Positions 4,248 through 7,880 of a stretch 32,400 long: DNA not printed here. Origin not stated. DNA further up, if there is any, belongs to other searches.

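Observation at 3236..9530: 1711-aa nuclease-NTPase-helical giant translationally coupled to a McrA-like HNH nuclease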

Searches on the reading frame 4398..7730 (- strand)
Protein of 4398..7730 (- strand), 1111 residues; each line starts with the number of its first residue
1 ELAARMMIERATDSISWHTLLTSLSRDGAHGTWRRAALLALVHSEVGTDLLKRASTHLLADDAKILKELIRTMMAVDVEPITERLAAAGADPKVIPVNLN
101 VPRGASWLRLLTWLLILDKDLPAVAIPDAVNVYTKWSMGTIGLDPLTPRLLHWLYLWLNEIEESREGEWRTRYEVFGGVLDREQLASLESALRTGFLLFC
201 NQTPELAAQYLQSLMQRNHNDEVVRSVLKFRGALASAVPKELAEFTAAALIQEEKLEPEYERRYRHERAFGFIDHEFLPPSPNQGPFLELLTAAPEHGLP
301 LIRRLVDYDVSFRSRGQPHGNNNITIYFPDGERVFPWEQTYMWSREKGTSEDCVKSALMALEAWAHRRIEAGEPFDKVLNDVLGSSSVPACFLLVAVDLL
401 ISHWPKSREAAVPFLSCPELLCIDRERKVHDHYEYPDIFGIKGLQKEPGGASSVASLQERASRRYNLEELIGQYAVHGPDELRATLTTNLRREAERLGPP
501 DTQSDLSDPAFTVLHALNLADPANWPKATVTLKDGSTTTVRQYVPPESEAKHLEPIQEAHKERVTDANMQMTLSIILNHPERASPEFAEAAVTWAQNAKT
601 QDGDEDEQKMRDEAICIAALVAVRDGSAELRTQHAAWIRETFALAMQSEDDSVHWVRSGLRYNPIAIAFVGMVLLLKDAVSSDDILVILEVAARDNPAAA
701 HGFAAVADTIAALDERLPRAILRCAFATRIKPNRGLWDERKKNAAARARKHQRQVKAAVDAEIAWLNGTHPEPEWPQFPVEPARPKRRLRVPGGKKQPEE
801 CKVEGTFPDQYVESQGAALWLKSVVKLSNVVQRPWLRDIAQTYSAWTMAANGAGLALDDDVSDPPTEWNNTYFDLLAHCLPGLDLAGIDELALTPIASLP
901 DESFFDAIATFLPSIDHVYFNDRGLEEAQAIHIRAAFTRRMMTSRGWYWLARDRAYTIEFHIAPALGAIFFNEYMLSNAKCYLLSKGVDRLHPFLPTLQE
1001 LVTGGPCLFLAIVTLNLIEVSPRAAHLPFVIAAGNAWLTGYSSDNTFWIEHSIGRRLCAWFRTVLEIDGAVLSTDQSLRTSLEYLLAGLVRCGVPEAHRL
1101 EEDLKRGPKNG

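Call 72: predict_structure(alignment_id=A3)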
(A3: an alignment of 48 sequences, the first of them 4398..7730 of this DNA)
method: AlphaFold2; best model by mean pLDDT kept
length: 1111 residues; sequences in the alignment: 48
mean_pLDDT: 83.8   pTM: 0.69
mean pLDDT of the five models: 83.8, 83.6, 81.5, 80.4, 78.9
residues with pLDDT >= 90: 460; 70-90: 507; 50-70: 97; < 50: 47
segments of 3 or more residues with pLDDT < 50: 259-265, 434-451, 790-804, 1109-1111
pLDDT, mean of each block of 10 residues (from residue 1): 67 79 73 86 87 90 91 91 78 71 89 90 92 90 90 93 72 76 84 92 93 80 80 86 89 56 57 72 77 92 90 79 86 88 62 84 90 92 86 92 91 94 82 48 42 63 86 89 93 92 88 94 89 82 88 82 81 81 87 85 73 90 89 90 85 65 87 87 90 89 90 91 94 73 83 92 92 91 69 45 59 90 83 89 93 86 88 93 92 94 93 92 87 95 87 71 91 75 87 93 88 92 90 92 83 91 86 84 91 91 70 35
secondary structure, 60 per line:
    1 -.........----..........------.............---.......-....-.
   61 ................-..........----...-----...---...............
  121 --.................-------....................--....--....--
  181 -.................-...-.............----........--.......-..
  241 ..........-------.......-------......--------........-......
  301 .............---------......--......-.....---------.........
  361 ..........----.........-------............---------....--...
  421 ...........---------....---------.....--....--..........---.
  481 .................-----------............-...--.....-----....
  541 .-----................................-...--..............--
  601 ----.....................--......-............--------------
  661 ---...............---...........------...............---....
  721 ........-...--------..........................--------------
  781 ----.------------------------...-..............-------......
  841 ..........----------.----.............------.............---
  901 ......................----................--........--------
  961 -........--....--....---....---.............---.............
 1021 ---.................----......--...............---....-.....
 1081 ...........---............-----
elements in order (helices of 4 or more, strands of 3 or more residues): H2-10 H15-24 H31-43 H47-53 H55-58 H60-76 E78-80 H81-87 E100-102 H106-120 H123-139 H147-166 H169-172 H175-178 H182-198 H204-216 H221-228 H231-237 H239-250 H258-264 H272-277 H286-293 H295-313 E323-328 E331-336 H338-342 H352-370 H375-383 H391-402 H412-415 H418-431 H441-444 H454-458 H461-464 H467-476 H480-497 H509-520 E527-531 E537-541 H547-578 H585-598 H605-625 H628-633 H635-646 H664-678 H682-692 H699-713 H717-728 E730-732 H741-766 E810-812 H814-827 H835-850 H866-878 H885-897 H901-922 H927-942 H945-952 H962-969 E972-975 E978-981 H985-988 H992-1004 H1008-1020 H1024-1040 H1045-1050 H1053-1067 H1071-1074 H1076-1091 H1095-1106

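Call 75: fold_search(model_id=the predicted structure, library=pdb)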
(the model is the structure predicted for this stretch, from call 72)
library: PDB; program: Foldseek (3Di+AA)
matches with E <= 10: 858; with E <= 0.001: 83
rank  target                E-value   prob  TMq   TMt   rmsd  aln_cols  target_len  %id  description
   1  8dgf_B                2.2e-16  1.00  0.61  0.46   9.7      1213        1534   12  Avs4 bound to phage PhiV-1 portal (released 2022-08-03)
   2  8dgf_A                1.0e-15  1.00  0.65  0.49   9.0      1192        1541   12  Avs4 bound to phage PhiV-1 portal (released 2022-08-03)
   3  4zj7_A                1.1e-05  1.00  0.19  0.20  29.1      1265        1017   11  Crystal structure of the karyopherin Kap121p bound to the extreme C-terminus of the protein phosphatase Cdc14p (released 2015-06-03)
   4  6xte_A                1.7e-05  1.00  0.21  0.21  31.1      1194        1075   11  Human karyopherin RanBP5 (isoform-1) (released 2020-04-22)
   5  7b51_A                1.7e-05  1.00  0.20  0.21  21.9      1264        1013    9  Crystal structure of human CRM1 covalently modified by 2-mercaptoethanol at Cys528 (released 2021-03-10)
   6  9n74_SP               2.0e-05  1.00  0.17  0.11  25.5      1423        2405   10  SSU processome maturation and disassembly, State H (released 2025-10-29)
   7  3gjx_A                2.2e-05  1.00  0.22  0.23  21.5      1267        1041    9  Crystal Structure of the Nuclear Export Complex CRM1-Snurportin1-RanGTP (released 2009-05-26)
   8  9hfl_A                2.5e-05  1.00  0.15  0.16  23.6      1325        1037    9  Cryo-EM structure of the human snRNA export complex comprising CBC-PHAX-CRM1-RanGTP and capped-RNA (released 2025-07-16)
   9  1u6g_C                2.9e-05  1.00  0.23  0.23  28.0      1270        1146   10  Crystal Structure of The Cand1-Cul1-Roc1 Complex (released 2004-12-14)
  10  9d45_A                4.6e-05  1.00  0.14  0.14  23.2      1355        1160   11  Cryo-EM structure of yeast Exportin Msn5 bound to cargo Pho4 and RanGTP (released 2025-03-19)
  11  7zbz_D                4.8e-05  1.00  0.22  0.21  28.1      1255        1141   10  CAND1 delhairpin-SCF-SKP2 CAND1 partly engaged SCF partly rocked (released 2023-04-19)
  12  9ogb_A                4.9e-05  1.00  0.23  0.24  21.1      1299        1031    9  Cryo-EM structure of human exportin-1 conjugated with selinexor and bound to yeast RAN-GTP and human ASB8-ELOB/C (released 2025-11-26)
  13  3w3v                  5.1e-05  1.00  0.21  0.22  27.5      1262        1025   13  Crystal structure of Kap121p mutant D353K/E396K/D438K (released 2013-04-10)
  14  8or2_C                5.1e-05  1.00  0.18  0.18  29.1      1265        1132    9  CAND1-CUL1-RBX1-DCNL1 (released 2023-06-28)
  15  2qmr_C                6.6e-05  1.00  0.16  0.19  28.2      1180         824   12  Karyopherin beta2/transportin (released 2007-10-30)
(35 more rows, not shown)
